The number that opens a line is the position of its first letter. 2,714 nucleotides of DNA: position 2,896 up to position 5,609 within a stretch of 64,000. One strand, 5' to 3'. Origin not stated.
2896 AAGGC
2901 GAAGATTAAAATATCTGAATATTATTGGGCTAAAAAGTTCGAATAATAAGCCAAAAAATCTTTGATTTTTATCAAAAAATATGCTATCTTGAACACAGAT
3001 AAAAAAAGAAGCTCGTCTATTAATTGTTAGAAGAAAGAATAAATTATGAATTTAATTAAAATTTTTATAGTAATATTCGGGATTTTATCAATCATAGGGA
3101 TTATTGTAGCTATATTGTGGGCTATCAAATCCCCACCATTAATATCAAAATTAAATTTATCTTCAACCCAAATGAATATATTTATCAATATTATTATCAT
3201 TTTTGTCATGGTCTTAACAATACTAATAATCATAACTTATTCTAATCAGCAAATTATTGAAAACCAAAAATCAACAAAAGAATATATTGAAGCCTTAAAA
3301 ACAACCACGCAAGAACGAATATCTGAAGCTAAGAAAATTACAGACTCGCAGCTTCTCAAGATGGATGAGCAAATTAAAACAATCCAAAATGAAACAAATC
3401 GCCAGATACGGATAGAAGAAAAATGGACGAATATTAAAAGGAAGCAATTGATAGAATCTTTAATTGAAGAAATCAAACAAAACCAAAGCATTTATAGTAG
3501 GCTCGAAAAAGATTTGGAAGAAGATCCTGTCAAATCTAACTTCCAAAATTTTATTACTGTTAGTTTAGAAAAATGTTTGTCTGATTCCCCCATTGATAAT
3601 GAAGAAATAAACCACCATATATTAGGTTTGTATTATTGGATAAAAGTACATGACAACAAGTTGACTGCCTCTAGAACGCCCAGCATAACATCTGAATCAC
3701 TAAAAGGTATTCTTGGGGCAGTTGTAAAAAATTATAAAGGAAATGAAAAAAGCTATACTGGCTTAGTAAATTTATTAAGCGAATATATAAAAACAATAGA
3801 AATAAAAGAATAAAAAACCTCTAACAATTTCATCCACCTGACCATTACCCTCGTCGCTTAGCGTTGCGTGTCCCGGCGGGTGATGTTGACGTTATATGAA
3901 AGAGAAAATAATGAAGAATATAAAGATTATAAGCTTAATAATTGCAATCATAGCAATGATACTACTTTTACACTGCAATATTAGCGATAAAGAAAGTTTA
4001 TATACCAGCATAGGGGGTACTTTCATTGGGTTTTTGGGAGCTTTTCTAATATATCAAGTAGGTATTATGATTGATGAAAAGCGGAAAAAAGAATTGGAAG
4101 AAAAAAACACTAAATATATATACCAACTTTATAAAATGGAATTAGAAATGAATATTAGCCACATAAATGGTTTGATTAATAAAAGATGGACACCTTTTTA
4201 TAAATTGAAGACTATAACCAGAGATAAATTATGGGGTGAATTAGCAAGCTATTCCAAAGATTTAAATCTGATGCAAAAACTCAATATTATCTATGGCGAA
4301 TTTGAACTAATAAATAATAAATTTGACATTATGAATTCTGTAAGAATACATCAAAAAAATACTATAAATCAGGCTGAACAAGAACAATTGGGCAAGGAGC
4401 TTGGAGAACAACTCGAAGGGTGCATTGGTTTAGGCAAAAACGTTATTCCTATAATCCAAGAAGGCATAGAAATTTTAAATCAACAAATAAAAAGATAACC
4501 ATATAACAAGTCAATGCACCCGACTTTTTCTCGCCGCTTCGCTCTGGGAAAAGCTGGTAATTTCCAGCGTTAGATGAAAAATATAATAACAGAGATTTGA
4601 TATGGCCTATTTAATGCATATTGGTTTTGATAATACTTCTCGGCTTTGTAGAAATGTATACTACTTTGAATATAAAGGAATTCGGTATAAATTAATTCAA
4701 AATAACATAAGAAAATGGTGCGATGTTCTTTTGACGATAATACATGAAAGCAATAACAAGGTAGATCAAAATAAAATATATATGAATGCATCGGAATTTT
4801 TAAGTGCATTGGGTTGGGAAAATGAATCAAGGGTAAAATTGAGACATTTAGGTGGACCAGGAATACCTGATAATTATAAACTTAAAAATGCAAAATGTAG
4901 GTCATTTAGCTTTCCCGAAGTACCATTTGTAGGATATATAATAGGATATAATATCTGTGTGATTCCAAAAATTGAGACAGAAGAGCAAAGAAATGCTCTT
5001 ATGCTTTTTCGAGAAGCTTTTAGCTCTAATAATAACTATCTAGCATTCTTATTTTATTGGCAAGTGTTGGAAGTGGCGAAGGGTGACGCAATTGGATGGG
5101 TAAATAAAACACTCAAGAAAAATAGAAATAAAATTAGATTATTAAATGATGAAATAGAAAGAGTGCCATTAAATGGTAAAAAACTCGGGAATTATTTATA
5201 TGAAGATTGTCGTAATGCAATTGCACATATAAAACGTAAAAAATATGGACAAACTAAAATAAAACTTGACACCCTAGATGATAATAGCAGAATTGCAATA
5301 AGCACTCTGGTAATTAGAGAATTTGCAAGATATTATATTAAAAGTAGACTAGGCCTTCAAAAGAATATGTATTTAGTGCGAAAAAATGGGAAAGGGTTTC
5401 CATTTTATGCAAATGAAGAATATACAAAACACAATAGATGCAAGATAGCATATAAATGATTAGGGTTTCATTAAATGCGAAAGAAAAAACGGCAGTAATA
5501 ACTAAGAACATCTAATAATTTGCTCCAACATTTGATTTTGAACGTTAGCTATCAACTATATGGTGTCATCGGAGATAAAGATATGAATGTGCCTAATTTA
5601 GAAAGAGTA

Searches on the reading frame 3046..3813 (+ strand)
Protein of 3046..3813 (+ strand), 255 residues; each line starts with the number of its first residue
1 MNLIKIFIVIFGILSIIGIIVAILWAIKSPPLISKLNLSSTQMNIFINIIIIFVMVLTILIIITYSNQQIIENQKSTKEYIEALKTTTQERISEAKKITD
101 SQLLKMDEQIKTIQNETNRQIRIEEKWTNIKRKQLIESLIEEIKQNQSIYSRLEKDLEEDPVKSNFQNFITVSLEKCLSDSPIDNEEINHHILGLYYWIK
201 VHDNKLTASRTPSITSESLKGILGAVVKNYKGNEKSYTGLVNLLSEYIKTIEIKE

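Call 5: search_protein_families(library=pfam, proteins=[window:3046-3813:+], max_evalue=0.01)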
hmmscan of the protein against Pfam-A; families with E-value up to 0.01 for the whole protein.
window:3046-3813:+ (255 aa): 2 families
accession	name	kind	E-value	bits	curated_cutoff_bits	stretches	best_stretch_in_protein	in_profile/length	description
PF12725.13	DUF3810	-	0.00048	20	28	1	11-158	28-151/311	Protein of unknown function (DUF3810)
PF07074.17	TRAP-gamma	-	0.008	16.3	25.2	0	41-116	40-114/170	Translocon-associated protein, gamma subunit (TRAP-gamma)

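Call 6: search_protein_families(library=padloc, proteins=[window:3046-3813:+], max_evalue=0.01)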
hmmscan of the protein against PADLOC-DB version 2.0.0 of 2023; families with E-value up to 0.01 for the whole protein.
window:3046-3813:+ (255 aa): 2 families
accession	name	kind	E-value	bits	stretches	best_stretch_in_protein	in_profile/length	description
PDLC03977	PD-Lambda-1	-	0.0075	13.2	0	45-168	3-134/496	-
PDLC02363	PycTM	-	0.0076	14.1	0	13-88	30-97/154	-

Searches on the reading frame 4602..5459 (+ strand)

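Call 5: search_protein_families(library=pfam, proteins=[window:4602-5459:+], max_evalue=0.01)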
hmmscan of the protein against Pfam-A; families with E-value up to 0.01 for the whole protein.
window:4602-5459:+ (285 aa): 1 family
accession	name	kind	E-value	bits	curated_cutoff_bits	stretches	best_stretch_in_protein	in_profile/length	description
PF17419.7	MauJ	-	5.7e-19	69.5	28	1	132-247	1-116/116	Methylamine utilization protein MauJ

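Call 6: search_protein_families(library=padloc, proteins=[window:4602-5459:+], max_evalue=0.01)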
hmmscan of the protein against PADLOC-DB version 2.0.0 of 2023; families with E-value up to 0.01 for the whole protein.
window:4602-5459:+ (285 aa): 1 family
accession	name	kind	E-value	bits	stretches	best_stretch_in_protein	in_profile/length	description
PDLC03836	DzbB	-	0.007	13.9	0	124-174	184-233/341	-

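Call 7: search_protein_families(library=ncbifam, proteins=[window:4602-5459:+], max_evalue=0.01)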
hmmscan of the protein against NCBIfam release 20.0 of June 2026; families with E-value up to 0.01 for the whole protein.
window:4602-5459:+ (285 aa): 0 families
